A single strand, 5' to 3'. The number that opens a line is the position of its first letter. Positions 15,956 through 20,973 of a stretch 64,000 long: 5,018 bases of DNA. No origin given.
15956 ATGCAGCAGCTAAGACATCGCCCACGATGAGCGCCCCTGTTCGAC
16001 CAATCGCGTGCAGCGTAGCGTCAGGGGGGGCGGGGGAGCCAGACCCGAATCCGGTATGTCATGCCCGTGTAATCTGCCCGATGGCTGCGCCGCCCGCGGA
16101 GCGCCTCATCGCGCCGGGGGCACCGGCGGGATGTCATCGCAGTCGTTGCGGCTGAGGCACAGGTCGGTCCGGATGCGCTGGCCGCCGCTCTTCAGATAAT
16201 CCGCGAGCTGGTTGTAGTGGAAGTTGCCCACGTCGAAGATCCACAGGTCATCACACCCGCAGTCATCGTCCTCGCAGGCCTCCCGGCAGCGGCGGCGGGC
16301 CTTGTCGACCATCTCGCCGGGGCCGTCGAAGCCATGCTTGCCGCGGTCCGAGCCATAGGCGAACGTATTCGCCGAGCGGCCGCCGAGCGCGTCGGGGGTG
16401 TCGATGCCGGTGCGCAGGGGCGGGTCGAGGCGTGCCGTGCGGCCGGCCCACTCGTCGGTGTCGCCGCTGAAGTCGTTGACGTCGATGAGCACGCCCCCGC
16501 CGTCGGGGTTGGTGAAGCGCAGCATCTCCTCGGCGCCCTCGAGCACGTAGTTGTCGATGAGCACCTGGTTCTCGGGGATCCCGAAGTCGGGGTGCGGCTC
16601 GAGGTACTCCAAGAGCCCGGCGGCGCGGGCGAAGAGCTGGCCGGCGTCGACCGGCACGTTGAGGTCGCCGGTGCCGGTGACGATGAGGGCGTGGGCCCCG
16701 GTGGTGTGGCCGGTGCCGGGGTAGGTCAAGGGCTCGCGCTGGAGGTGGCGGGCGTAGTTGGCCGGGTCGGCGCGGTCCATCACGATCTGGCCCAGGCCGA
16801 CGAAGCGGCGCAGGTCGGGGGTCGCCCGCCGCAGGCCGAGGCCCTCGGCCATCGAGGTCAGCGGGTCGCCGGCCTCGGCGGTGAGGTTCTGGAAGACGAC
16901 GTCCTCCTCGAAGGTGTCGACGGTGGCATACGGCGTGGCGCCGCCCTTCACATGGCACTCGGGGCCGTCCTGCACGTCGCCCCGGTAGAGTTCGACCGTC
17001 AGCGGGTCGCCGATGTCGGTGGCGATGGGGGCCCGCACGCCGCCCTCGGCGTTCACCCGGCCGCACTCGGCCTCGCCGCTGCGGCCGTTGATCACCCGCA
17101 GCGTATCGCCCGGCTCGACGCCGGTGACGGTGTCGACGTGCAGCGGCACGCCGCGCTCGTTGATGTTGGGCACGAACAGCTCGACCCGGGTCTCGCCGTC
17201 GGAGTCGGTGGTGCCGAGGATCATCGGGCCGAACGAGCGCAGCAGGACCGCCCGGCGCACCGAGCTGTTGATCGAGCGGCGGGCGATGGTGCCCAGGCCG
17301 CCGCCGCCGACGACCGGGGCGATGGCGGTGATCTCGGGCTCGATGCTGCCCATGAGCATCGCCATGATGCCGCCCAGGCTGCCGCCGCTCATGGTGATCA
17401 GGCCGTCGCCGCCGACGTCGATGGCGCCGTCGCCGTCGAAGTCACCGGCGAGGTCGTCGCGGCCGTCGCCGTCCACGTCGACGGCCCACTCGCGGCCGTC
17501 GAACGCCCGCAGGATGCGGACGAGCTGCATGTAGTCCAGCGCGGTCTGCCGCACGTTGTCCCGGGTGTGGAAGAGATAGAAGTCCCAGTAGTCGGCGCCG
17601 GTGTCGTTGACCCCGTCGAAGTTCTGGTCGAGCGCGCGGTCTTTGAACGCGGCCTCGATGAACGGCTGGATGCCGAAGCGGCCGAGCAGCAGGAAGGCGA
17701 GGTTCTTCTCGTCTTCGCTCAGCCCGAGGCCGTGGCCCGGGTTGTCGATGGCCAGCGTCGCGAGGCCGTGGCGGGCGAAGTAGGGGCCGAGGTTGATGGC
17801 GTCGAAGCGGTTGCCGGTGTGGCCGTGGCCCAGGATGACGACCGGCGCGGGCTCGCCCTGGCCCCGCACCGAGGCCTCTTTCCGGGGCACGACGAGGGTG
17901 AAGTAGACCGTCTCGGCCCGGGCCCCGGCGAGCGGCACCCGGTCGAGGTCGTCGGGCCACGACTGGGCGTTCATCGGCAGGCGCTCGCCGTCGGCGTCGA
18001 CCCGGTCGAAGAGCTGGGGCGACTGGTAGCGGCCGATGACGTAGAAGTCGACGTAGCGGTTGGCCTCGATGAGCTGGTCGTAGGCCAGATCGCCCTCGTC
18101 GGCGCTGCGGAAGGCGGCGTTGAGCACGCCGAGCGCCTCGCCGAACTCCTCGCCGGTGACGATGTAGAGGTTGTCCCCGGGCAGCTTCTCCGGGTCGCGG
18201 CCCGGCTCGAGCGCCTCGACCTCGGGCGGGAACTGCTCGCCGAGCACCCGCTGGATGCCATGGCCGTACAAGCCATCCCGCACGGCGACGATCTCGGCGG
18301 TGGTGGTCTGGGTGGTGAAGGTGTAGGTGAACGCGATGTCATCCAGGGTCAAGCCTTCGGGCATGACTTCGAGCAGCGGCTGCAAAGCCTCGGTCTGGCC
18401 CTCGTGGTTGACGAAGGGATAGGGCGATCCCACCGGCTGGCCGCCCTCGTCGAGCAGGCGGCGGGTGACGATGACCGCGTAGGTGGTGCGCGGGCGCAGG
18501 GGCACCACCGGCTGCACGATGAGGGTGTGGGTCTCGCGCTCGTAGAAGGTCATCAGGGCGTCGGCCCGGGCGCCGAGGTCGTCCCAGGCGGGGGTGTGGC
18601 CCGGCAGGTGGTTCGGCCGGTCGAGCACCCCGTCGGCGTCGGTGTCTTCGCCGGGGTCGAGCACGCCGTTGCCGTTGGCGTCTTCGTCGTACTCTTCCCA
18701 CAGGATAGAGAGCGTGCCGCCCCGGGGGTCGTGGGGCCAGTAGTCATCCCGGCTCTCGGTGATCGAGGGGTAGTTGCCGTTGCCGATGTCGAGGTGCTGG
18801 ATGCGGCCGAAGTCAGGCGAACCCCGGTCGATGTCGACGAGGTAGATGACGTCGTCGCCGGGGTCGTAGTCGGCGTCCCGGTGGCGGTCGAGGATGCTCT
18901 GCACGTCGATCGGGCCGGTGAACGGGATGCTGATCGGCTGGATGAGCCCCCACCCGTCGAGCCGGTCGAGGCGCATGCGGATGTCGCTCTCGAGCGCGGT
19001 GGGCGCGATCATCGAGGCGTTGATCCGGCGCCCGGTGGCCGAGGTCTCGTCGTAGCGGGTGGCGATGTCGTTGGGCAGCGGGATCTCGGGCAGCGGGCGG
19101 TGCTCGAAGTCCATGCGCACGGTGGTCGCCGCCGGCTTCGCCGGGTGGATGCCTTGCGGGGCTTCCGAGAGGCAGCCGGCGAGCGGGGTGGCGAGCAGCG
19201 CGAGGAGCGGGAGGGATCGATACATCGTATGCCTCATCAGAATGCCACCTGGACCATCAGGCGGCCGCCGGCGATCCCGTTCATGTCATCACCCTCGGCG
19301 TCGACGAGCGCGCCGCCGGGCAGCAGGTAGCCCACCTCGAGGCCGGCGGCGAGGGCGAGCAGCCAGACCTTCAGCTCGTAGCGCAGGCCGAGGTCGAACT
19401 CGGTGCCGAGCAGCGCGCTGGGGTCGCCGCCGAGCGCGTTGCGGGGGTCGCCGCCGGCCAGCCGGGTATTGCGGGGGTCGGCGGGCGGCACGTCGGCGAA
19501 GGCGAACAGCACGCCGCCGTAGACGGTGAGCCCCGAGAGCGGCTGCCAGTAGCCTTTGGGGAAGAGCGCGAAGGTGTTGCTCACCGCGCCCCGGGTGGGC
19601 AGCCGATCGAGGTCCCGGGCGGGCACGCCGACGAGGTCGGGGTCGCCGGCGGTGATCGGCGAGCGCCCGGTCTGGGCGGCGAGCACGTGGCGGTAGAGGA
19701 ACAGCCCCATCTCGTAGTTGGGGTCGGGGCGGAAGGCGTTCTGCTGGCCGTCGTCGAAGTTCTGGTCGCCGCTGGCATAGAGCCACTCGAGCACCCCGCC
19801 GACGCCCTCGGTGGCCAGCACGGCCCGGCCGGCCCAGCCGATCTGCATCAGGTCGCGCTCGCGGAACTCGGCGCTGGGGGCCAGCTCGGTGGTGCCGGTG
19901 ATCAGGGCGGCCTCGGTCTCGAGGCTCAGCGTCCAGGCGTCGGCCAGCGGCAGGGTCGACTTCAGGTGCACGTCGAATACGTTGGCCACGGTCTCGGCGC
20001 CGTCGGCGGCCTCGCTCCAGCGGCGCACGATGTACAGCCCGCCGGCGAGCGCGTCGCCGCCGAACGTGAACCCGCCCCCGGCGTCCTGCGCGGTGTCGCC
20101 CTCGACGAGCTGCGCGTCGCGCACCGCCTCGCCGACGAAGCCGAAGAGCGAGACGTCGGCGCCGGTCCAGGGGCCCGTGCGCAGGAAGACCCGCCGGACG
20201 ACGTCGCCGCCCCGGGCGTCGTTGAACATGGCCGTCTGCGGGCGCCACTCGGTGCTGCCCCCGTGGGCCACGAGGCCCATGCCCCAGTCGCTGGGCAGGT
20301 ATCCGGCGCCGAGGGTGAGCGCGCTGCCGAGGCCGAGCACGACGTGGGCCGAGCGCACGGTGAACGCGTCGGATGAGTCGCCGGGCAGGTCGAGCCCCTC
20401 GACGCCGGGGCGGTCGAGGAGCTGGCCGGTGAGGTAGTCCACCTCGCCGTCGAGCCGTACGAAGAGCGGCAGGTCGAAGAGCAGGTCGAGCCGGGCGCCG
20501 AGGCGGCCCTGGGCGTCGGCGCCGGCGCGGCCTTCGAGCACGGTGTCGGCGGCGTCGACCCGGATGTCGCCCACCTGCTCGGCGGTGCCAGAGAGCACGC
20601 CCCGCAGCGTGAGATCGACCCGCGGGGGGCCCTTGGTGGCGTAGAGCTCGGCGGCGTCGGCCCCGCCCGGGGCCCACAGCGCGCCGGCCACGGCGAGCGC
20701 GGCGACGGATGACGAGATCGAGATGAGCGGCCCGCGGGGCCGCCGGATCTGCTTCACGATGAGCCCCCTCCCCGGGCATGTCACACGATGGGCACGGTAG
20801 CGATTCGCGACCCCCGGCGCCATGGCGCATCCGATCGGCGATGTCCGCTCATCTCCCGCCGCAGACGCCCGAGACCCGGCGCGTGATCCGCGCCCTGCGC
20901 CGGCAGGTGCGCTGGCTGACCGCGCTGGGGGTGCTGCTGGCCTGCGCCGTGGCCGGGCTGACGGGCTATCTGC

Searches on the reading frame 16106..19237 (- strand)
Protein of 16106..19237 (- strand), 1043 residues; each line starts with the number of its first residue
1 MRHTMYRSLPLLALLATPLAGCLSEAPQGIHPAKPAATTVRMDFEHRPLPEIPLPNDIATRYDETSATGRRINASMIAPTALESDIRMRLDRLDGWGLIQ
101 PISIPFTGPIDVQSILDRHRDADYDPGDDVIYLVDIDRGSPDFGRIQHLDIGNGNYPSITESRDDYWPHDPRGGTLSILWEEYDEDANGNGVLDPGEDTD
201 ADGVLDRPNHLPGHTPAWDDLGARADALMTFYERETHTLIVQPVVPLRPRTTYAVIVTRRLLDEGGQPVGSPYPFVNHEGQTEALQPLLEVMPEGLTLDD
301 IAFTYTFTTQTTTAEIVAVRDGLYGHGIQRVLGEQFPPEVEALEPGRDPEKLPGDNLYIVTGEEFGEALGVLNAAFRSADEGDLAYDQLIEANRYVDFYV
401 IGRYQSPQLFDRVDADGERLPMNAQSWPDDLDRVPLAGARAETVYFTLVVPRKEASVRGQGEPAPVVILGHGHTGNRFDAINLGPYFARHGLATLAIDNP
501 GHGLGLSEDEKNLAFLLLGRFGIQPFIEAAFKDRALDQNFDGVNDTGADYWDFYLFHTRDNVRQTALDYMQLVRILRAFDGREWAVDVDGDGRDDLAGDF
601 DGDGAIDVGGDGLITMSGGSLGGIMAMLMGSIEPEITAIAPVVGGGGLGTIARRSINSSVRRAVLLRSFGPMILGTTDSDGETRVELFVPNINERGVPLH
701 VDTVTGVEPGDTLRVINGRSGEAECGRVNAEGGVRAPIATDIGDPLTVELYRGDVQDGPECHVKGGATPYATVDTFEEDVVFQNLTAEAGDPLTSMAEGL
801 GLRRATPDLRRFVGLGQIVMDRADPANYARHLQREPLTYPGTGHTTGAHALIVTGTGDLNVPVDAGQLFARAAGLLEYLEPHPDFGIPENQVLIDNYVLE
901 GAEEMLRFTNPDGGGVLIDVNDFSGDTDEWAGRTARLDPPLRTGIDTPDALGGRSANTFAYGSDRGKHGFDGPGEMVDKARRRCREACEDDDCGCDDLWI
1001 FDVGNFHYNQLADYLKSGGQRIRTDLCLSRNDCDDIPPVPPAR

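Call 11: search_protein_families(library=pfam, proteins=[window:16106-19237:-], max_evalue=0.0001)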
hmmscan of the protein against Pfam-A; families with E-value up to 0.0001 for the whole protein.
window:16106-19237:- (1043 aa): 0 families

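Call 28: search_protein_families(library=ncbifam, proteins=[window:16106-19237:-], max_evalue=0.001)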
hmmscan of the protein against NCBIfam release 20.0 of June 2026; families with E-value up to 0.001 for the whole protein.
window:16106-19237:- (1043 aa): 1 family
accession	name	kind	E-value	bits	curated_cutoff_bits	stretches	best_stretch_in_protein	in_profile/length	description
TIGR03502.1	lipase_Pla1_cef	subfamily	1.9e-21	76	383.9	1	465-588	447-535/790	VolA/Pla-1 family phospholipase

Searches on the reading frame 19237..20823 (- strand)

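Call 11: search_protein_families(library=pfam, proteins=[window:19237-20823:-], max_evalue=0.0001)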
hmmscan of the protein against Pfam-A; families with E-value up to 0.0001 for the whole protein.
window:19237-20823:- (528 aa): 0 families

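Call 28: search_protein_families(library=ncbifam, proteins=[window:19237-20823:-], max_evalue=0.001)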
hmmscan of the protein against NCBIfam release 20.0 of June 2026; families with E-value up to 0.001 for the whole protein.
window:19237-20823:- (528 aa): 1 family
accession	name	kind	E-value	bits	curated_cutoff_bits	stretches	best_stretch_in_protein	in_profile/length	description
TIGR04551.1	TIGR04551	subfamily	9.3e-06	24.8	300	0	152-221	120-180/519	TIGR04551 family protein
